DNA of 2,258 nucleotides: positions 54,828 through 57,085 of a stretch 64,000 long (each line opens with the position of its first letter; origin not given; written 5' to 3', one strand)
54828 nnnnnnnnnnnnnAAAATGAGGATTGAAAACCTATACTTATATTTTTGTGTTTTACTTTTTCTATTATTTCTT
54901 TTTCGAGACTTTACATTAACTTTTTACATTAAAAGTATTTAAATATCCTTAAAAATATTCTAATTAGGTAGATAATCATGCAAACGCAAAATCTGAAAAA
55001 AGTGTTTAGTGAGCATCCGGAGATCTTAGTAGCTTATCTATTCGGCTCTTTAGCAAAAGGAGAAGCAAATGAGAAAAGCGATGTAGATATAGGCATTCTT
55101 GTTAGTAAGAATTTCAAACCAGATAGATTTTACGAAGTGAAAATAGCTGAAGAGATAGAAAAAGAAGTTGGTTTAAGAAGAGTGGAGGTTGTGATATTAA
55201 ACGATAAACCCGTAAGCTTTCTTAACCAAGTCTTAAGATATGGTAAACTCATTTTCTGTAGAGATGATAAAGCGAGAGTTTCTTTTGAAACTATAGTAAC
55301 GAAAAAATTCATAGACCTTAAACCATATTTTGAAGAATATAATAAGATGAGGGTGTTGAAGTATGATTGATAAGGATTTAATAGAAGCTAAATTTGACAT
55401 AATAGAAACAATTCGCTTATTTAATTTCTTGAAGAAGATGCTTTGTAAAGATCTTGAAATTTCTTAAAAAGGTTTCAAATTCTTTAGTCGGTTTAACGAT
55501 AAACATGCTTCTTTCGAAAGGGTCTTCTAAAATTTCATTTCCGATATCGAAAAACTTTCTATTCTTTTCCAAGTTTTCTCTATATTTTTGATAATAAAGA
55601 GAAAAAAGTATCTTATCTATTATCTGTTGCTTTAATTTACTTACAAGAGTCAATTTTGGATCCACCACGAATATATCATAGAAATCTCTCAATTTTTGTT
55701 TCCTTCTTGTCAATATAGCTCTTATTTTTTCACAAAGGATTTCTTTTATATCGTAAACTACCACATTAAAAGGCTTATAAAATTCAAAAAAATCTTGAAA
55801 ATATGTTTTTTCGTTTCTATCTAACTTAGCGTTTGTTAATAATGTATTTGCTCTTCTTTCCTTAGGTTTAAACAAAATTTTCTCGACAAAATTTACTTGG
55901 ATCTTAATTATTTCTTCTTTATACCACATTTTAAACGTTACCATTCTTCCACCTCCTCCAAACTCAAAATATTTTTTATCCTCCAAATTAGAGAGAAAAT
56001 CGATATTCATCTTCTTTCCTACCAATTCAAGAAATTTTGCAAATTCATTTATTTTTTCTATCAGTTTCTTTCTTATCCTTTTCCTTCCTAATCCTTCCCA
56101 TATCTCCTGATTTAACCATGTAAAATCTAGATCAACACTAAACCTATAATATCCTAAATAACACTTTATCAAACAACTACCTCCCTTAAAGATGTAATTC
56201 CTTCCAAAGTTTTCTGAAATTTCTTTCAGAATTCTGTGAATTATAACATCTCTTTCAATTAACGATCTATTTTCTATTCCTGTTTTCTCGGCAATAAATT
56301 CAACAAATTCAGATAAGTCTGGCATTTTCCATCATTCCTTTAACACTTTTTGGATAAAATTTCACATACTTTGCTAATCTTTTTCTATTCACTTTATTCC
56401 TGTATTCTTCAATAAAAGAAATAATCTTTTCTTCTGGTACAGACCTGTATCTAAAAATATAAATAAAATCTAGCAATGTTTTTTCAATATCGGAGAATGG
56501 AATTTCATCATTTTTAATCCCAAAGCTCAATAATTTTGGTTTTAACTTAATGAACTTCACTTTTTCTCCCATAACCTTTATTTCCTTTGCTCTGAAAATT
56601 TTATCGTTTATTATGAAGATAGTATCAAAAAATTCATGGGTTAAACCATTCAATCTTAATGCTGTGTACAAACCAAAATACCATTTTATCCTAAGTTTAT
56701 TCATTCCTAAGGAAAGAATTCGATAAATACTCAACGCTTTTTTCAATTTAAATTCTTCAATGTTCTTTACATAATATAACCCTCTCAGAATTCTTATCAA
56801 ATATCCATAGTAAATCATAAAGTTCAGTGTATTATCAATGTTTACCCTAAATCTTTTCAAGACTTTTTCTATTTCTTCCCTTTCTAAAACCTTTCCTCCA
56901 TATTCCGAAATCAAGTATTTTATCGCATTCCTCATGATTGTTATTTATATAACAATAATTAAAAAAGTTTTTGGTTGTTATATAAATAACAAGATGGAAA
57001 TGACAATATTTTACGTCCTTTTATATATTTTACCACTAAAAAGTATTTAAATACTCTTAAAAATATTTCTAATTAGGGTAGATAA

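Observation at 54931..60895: Three copies of a roughly 55-nt promoter plus start-codon element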

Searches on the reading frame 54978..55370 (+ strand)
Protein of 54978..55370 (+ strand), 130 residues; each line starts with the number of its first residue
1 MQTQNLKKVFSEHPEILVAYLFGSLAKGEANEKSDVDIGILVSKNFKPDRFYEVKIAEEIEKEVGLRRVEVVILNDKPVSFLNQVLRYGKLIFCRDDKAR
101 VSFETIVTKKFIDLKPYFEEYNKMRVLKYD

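Call 13: search_protein_families(library=pfam, proteins=[window:54978-55370:+], max_evalue=0.01)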
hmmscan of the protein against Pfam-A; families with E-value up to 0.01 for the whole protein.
window:54978-55370:+ (130 aa): 3 families
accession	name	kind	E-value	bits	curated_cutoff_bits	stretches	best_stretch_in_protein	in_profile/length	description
PF18765.7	Polbeta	-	6.5e-24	84.4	26.9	1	4-97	1-92/93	Polymerase beta, Nucleotidyltransferase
PF01909.29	NTP_transf_2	-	8.7e-12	45.7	21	1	6-87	4-88/93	Nucleotidyltransferase domain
PF22600.2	MTPAP-like_central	-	0.001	19.6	27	1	5-64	28-87/139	Poly(A) RNA polymerase, mitochondrial-like, central palm domain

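Call 16: find_encoding_contigs(protein=window:54978-55370:+, flank=10000, max_places=6)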
Protein window:54978-55370:+ (130 aa): 2 contigs read that carry it; 2 places shown.
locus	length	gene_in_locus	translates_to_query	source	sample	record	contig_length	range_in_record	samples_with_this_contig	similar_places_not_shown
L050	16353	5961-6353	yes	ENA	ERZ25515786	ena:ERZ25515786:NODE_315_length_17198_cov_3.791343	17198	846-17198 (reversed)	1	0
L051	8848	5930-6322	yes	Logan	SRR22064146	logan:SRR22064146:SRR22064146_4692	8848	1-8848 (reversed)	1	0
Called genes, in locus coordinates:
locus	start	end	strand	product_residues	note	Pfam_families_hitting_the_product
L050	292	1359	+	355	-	PF01071:GARS_A (weak), PF08442:ATP-grasp_2, PF13549:ATP-grasp_5 (faint), PF24948:Citrate_synth_N, PF00549:Ligase_CoA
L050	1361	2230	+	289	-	PF02629:CoA_binding, PF13380:CoA_binding_2, PF13607:Succ_CoA_lig, PF00549:Ligase_CoA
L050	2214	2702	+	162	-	PF25084:LbH_EIF2B (faint), PF25087:GMPPB_C (faint), PF00132:Hexapep (faint), PF14602:Hexapep_2 (weak)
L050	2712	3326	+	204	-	-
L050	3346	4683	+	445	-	PF02492:cobW (weak)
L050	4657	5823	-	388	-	PF01941:AdoMet_Synthase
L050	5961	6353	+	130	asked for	PF01909:NTP_transf_2, PF18765:Polbeta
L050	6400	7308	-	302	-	PF08843:AbiEii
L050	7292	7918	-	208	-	-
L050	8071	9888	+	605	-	PF01650:Peptidase_C13 (faint)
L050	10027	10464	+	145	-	-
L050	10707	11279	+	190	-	-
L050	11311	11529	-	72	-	PF07927:HicA_toxin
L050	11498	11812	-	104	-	-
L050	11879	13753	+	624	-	PF18884:TSP3_bac (weak)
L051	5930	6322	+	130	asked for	PF01909:NTP_transf_2, PF18765:Polbeta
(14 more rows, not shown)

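Call 47: find_homologous_proteins(query=window:54978-55370:+, max_evalue=1e-10)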
Query window:54978-55370:+ (130 aa): 45 proteins with E <= 1e-10 among 51 candidates.
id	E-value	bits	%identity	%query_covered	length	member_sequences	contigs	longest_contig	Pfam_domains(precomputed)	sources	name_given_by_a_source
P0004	1.4e-77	275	100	100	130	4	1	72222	PF18765.8,PF01909.30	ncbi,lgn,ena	-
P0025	2.9e-54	200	73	94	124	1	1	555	PF18765.8,PF01909.30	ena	-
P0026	1.8e-51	191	71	92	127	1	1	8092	PF18765.8,PF01909.30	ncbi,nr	ncbi:MAG: nucleotidyltransferase domain-containing protein [Thermoplasmata archaeon]|nr:nucleotidylt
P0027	2.5e-51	191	71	92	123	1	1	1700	PF18765.8,PF01909.30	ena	-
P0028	4.9e-50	187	67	93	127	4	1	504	PF18765.8,PF01909.30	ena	-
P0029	2.3e-47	178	66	92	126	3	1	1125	PF18765.8,PF01909.30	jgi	-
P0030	5.9e-47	177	66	94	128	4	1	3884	PF18765.8,PF01909.30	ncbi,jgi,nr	ncbi:MAG: nucleotidyltransferase domain-containing protein [Thermoplasmata archaeon]|nr:MAG: nucleot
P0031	6.4e-47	176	67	94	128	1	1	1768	PF18765.8,PF01909.30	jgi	-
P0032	8.4e-47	176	63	98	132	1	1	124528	PF18765.8,PF01909.30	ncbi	-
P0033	1.0e-46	176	67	94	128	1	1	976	PF18765.8,PF01909.30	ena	-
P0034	2.5e-46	175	67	94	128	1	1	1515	PF18765.8,PF01909.30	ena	-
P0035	1.2e-45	172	60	93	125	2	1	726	PF18765.8,PF01909.30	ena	-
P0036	7.5e-45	170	66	97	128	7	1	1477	PF18765.8,PF01909.30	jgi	-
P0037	9.4e-45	169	66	97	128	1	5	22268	PF18765.8,PF01909.30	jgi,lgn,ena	-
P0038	3.2e-44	168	63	95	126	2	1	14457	PF18765.8,PF01909.30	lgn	-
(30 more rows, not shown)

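Call 49: find_encoding_contigs(protein=P0026, flank=4000, max_places=3)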
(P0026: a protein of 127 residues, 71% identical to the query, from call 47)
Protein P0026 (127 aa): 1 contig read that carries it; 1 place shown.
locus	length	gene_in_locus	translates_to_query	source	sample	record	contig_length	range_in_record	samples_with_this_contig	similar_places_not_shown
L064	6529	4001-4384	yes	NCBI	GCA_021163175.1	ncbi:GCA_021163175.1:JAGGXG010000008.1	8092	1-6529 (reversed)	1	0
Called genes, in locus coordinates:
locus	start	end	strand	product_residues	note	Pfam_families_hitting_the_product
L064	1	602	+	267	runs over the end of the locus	PF22025:ThiI_fer, PF02926:THUMP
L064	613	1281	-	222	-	PF01902:Diphthami_syn_2_N, PF28410:Diphthami_syn_2_C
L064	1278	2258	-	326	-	PF01595:CNNM, PF00571:CBS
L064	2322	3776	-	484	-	PF18490:tRNA_bind_4, PF00587:tRNA-synt_2b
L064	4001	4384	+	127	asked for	PF01909:NTP_transf_2, PF18765:Polbeta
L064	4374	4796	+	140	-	PF20797:HepT-like_2 (faint), PF01934:HepT-like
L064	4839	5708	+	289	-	PF00923:TAL_FSA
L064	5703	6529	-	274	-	PF13500:AAA_26, PF02603:Hpr_kinase_N (faint), PF07085:DRTGG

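Call 52: find_encoding_contigs(protein=P0030, flank=1500, max_places=2)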
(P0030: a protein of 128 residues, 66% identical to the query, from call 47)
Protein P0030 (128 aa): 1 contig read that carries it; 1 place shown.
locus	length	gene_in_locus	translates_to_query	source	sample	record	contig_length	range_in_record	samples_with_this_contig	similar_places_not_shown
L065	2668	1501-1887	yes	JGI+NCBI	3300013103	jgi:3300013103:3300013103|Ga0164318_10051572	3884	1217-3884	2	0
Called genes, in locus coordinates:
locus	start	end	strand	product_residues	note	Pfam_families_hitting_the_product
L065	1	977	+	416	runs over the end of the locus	PF13173:AAA_14, PF13635:DUF4143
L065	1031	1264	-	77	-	-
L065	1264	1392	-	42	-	-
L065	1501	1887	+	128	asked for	PF01909:NTP_transf_2, PF18765:Polbeta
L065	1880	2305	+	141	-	PF01934:HepT-like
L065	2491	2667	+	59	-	PF07790:Pilin_N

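Call 53: find_encoding_contigs(protein=P0037, flank=1500, max_places=2)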
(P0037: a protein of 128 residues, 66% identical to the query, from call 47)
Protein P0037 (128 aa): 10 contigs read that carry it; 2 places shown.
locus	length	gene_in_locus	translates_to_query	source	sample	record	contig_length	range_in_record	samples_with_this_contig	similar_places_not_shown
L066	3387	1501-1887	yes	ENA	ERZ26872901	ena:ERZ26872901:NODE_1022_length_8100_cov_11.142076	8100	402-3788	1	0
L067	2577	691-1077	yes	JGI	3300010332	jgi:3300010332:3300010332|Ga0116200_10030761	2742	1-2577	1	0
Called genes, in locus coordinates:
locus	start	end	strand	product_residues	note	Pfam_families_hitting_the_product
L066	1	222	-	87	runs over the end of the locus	PF05016:ParE_toxin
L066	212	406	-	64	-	-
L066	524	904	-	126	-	PF01850:PIN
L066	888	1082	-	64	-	-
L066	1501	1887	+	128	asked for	PF01909:NTP_transf_2, PF18765:Polbeta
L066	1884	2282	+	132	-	PF01934:HepT-like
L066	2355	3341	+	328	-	PF01680:SOR_SNZ, PF05690:ThiG (weak)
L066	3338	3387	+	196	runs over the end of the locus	PF01174:SNO, PF01965:DJ-1_PfpI (weak), PF03575:Peptidase_S51, PF00117:GATase (weak), PF07685:GATase_3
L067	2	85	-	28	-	?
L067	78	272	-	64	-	-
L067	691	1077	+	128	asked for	PF01909:NTP_transf_2, PF18765:Polbeta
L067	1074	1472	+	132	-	PF01934:HepT-like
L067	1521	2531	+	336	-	PF01680:SOR_SNZ, PF05690:ThiG (weak)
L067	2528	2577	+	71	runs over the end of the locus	?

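Call 54: find_encoding_contigs(protein=P0032, flank=1500, max_places=2)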
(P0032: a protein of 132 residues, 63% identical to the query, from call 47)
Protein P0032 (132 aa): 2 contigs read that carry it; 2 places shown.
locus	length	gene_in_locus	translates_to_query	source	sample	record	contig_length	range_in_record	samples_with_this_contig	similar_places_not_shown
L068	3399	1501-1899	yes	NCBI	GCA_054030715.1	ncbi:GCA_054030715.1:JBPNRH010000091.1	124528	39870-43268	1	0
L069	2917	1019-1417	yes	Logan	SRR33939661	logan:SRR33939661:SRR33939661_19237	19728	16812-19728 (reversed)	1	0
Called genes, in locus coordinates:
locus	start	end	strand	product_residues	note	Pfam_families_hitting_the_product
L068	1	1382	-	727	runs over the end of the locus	PF05048:NosD, PF13229:Beta_helix, PF05048:NosD, PF13229:Beta_helix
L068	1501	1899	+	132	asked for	PF01909:NTP_transf_2, PF18765:Polbeta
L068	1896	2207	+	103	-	PF01934:HepT-like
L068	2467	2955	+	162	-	-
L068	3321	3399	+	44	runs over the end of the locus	-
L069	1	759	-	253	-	?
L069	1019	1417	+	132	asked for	PF01909:NTP_transf_2, PF18765:Polbeta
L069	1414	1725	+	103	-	PF01934:HepT-like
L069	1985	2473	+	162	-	-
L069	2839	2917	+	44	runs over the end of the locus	-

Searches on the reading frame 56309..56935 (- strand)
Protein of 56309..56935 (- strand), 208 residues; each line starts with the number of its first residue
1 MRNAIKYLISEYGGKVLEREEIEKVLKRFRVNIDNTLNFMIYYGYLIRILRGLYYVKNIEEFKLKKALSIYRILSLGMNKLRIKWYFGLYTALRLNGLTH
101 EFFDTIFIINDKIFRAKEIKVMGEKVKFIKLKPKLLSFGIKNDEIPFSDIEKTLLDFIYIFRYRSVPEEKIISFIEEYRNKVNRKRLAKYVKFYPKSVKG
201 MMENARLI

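Call 13: search_protein_families(library=pfam, proteins=[window:56309-56935:-], max_evalue=0.01)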
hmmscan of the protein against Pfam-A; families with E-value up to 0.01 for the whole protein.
window:56309-56935:- (208 aa): 0 families

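Call 74: find_homologous_proteins(query=window:56309-56935:-, max_evalue=1e-10)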
Query window:56309-56935:- (208 aa): 439 proteins with E <= 1e-10 among 631 candidates; the best 120 are listed.
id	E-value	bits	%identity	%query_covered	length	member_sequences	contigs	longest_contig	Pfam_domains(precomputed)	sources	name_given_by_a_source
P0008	6.3e-126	436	100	100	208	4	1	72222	-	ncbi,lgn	-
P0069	8.8e-105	367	81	100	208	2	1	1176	-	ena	-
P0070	1.3e-83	298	66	100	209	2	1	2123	-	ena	-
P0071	1.3e-82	295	66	100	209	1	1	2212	-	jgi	-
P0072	1.5e-82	294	65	100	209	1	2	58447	-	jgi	jgi:predicted transcriptional regulator of viral defense system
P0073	2.5e-82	294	63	100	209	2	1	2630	-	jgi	-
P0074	2.9e-82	293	62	100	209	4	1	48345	-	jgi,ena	-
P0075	3.2e-82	293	65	100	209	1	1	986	-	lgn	-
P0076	4.4e-82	293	63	100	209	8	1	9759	-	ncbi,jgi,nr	ncbi:hypothetical protein CW706_06465 [Candidatus Bathyarchaeota archaeon]|nr:MAG: hypothetical prot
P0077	6.8e-82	292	65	100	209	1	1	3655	-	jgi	-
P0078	1.0e-81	292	63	100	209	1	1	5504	-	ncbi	ncbi:MAG: type IV toxin-antitoxin system AbiEi family antitoxin domain-containing protein [Candidatu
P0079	1.1e-81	292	62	100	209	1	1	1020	-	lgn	-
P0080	2.4e-81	291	63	100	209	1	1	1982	-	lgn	-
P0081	2.5e-81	290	63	100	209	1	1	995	-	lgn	-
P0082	2.5e-81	290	65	100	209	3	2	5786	-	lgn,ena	-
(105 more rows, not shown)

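Call 75: find_encoding_contigs(protein=P0072, flank=2500, max_places=2)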
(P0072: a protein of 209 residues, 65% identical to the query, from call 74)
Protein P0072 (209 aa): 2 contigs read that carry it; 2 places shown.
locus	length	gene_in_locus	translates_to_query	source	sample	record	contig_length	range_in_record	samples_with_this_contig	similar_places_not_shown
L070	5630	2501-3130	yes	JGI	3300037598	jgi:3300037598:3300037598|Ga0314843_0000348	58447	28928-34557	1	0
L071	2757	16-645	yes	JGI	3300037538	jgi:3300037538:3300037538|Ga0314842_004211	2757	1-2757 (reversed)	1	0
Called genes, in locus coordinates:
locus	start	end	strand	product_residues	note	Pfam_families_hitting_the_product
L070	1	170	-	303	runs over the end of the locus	PF01555:N6_N4_Mtase (weak), PF01170:UPF0020, PF08241:Methyltransf_11 (faint), PF01555:N6_N4_Mtase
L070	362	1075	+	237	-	PF13338:AbiEi_4 (faint)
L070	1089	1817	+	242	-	PF19502:DUF6036 (weak), PF08843:AbiEii (weak)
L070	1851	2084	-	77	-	-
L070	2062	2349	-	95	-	-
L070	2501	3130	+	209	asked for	-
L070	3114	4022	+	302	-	PF08843:AbiEii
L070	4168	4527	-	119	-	-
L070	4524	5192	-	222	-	-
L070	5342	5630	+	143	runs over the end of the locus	-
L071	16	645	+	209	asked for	-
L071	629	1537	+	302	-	PF08843:AbiEii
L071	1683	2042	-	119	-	-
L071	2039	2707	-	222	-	-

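Call 76: find_encoding_contigs(protein=P0069, flank=2500, max_places=2)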
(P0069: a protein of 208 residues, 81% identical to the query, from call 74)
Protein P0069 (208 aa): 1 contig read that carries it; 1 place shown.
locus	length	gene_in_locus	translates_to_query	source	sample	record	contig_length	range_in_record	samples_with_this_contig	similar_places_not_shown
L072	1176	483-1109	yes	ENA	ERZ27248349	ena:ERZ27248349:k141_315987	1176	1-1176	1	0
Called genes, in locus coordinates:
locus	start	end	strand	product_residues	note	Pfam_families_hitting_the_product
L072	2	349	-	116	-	?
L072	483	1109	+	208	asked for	-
